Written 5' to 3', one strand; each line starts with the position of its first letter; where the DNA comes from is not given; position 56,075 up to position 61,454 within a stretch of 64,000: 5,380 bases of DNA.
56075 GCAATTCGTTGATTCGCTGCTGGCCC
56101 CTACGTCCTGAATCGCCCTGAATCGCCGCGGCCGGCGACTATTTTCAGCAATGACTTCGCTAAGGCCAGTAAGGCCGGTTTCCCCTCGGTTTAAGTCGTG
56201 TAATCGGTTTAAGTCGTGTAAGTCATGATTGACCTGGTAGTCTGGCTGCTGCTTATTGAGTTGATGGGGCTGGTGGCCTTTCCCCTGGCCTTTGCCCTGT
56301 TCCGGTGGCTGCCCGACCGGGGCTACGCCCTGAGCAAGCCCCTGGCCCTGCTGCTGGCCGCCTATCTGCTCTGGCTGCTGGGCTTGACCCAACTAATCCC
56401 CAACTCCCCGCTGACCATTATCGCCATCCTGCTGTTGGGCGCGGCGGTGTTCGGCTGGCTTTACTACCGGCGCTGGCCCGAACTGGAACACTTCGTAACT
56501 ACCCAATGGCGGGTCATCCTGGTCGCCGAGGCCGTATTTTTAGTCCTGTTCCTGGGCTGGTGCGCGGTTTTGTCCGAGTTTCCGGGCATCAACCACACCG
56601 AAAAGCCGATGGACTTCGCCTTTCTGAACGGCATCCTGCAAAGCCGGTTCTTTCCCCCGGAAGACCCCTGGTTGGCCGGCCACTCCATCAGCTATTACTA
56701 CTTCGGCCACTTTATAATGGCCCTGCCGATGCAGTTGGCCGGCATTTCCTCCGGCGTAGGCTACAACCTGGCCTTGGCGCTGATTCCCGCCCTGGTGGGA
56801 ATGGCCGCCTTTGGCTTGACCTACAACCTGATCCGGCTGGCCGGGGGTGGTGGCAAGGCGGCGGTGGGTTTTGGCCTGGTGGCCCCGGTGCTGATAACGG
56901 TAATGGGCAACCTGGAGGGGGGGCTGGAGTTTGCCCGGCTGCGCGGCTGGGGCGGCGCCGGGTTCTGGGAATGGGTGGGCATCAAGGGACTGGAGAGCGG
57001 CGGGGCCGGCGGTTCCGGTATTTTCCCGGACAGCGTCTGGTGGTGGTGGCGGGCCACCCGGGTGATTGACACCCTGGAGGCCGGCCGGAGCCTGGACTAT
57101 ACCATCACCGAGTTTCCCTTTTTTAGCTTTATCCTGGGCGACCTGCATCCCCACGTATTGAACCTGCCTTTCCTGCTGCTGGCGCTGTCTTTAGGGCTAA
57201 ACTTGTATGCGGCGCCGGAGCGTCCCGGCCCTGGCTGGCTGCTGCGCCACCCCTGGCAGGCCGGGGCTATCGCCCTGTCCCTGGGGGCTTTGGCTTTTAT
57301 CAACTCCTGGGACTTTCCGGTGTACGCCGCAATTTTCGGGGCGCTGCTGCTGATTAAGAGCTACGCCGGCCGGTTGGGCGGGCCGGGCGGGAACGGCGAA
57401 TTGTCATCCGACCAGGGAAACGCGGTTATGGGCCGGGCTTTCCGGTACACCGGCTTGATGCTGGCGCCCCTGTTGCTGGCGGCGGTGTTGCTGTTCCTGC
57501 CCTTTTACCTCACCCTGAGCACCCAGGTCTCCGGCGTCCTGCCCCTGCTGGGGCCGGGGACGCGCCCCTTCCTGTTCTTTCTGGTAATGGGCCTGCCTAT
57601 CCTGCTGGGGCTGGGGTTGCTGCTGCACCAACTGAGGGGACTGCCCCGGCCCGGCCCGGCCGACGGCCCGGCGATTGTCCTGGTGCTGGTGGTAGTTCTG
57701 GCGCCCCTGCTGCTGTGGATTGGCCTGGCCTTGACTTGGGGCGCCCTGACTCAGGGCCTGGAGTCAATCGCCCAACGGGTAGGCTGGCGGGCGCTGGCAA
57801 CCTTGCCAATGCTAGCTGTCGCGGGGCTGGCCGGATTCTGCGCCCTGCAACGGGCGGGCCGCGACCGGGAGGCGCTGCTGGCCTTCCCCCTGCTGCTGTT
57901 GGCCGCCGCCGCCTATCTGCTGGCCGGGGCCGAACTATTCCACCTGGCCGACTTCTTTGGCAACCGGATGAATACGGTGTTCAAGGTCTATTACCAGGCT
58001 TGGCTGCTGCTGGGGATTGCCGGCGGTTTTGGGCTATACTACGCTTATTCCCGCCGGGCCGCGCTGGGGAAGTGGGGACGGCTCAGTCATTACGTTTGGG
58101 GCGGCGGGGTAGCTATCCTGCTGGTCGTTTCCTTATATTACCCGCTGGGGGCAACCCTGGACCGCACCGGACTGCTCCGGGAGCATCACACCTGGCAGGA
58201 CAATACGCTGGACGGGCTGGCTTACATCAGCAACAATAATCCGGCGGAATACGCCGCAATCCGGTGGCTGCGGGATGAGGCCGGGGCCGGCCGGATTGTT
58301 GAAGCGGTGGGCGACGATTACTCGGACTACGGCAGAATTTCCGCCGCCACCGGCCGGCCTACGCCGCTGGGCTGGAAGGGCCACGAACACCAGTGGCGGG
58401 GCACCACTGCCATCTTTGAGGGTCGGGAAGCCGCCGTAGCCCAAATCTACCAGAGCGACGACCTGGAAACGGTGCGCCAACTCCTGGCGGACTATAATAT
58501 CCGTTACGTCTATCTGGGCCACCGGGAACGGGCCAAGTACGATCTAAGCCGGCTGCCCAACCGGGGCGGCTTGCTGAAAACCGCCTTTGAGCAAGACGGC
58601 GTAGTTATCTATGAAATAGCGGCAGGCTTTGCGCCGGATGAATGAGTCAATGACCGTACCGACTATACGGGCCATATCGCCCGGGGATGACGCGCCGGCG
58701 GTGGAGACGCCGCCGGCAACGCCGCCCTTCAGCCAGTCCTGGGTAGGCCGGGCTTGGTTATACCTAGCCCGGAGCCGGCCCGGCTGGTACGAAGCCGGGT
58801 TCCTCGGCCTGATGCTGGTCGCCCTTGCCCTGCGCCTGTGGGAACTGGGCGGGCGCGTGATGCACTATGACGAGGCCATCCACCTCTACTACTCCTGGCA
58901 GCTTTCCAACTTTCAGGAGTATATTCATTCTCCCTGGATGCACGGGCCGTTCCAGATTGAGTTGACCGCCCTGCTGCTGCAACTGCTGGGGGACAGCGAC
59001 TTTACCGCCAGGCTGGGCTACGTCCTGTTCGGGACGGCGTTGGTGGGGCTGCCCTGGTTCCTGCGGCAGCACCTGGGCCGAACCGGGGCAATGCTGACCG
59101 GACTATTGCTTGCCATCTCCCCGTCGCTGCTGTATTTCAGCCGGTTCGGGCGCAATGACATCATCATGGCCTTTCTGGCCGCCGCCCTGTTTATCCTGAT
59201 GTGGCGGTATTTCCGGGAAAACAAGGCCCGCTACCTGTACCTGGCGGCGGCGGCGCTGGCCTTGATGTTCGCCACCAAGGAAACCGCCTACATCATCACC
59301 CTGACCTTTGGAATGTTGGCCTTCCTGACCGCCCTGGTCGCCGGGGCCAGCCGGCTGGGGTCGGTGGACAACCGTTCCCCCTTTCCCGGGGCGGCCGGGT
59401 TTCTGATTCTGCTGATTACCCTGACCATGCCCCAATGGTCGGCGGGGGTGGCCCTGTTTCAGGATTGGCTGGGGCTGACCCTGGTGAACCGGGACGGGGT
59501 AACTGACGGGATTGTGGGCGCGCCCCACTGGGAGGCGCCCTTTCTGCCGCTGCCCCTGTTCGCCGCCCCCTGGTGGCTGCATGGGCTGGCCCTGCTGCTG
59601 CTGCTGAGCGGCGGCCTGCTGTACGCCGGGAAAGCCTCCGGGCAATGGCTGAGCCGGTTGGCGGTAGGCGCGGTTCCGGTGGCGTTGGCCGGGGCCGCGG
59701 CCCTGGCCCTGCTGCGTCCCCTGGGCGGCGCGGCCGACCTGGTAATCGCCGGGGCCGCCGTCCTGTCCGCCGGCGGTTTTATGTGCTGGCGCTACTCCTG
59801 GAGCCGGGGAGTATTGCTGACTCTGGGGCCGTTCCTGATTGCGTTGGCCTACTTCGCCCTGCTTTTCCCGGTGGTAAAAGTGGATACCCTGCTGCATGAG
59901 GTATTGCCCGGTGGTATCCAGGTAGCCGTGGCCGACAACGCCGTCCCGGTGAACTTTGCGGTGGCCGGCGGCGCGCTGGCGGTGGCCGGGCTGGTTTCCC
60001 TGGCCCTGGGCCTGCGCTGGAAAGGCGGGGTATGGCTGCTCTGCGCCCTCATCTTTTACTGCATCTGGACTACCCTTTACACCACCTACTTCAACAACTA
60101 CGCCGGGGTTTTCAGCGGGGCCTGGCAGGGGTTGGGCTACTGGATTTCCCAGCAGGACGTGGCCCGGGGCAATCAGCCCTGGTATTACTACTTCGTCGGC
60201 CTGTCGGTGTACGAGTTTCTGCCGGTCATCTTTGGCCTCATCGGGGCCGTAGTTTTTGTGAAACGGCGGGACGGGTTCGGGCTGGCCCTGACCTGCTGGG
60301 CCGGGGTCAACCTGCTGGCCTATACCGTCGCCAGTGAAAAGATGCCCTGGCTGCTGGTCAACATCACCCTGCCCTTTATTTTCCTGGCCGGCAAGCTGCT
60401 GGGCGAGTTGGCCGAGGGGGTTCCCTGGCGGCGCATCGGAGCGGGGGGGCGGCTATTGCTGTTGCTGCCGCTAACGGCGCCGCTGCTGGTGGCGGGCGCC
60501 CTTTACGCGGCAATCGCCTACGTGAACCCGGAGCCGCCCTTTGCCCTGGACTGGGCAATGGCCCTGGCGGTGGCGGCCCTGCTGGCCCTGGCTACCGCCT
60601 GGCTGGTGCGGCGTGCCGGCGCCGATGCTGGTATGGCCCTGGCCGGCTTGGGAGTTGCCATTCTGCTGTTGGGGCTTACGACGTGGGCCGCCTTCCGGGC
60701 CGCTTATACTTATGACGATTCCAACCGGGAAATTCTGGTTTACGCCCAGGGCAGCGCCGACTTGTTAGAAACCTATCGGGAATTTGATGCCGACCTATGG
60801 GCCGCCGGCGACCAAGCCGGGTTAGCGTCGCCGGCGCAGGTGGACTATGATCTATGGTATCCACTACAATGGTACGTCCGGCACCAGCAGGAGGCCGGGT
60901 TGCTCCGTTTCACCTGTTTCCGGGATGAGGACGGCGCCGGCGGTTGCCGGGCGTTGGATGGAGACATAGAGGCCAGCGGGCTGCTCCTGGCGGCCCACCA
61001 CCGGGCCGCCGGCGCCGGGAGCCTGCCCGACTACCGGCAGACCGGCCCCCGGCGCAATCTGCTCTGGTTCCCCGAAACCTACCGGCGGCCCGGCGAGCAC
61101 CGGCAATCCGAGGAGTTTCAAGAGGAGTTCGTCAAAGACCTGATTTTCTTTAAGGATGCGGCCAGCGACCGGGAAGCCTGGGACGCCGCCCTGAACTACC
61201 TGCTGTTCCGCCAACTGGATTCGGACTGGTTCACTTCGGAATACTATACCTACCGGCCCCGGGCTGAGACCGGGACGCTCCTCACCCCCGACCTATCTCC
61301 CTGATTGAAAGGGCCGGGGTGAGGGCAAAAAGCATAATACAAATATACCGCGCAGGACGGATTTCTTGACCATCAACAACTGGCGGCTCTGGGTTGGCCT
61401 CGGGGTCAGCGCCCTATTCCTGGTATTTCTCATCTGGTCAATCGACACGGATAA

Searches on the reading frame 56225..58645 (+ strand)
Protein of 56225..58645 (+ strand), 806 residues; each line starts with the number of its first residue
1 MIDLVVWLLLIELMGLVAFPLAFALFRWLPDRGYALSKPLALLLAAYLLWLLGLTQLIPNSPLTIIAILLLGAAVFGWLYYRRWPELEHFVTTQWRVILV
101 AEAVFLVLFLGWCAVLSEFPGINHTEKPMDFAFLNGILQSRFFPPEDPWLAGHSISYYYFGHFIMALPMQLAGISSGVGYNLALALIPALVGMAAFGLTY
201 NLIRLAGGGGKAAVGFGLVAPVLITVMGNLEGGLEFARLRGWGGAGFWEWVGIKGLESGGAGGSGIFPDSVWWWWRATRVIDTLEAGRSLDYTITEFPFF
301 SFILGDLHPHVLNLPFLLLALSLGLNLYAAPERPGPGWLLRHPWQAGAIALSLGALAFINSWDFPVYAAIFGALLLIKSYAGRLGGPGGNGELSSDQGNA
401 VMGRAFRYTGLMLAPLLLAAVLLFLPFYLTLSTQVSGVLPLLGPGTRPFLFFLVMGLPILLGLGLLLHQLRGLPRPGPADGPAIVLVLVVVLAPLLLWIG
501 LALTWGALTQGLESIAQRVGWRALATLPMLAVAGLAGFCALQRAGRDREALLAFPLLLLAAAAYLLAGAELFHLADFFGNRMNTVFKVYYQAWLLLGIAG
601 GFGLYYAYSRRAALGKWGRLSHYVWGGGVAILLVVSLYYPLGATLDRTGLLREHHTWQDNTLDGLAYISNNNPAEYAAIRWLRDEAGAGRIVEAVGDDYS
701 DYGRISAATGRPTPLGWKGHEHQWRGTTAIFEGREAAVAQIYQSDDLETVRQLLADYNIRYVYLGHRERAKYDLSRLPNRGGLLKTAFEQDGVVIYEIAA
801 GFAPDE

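Call 54: search_protein_families(library=pfam, proteins=[window:56225-58645:+], max_evalue=0.0001)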
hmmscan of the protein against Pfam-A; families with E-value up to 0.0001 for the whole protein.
window:56225-58645:+ (806 aa): 1 family
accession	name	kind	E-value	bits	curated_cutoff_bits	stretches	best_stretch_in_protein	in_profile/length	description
PF10060.15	DUF2298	-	5.3e-110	369.1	27.8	1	44-596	1-488/488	Uncharacterized membrane protein (DUF2298)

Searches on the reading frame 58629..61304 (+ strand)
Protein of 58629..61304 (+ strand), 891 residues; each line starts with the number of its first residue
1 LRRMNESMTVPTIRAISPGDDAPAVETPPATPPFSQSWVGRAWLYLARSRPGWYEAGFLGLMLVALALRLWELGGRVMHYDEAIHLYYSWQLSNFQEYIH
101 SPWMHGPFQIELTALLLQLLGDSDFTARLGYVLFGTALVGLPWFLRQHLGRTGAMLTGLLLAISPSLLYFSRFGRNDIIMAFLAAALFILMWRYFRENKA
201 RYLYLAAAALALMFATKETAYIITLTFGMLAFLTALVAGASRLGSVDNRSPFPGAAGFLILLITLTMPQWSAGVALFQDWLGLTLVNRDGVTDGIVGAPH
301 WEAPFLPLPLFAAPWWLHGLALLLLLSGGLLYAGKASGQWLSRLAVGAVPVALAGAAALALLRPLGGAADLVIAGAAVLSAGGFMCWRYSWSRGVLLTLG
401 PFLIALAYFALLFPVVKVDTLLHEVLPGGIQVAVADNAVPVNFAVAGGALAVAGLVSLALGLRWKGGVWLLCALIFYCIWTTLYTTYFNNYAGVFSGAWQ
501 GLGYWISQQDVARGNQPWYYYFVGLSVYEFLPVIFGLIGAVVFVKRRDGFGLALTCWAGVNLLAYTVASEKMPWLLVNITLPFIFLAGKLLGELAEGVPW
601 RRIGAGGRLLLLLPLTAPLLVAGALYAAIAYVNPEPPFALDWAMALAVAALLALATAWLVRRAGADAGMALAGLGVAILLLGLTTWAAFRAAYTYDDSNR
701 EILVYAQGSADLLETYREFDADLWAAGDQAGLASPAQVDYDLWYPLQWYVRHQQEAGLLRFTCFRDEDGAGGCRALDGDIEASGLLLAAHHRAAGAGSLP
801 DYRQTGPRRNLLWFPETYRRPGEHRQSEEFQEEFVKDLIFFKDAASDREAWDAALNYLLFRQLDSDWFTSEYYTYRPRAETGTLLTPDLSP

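Call 54: search_protein_families(library=pfam, proteins=[window:58629-61304:+], max_evalue=0.0001)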
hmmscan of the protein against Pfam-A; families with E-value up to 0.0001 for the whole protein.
window:58629-61304:+ (891 aa): 1 family
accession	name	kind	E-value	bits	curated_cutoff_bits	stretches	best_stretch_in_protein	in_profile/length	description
PF13231.12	PMT_2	-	5.5e-13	49.9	26.1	1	106-263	3-155/160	Dolichyl-phosphate-mannose-protein mannosyltransferase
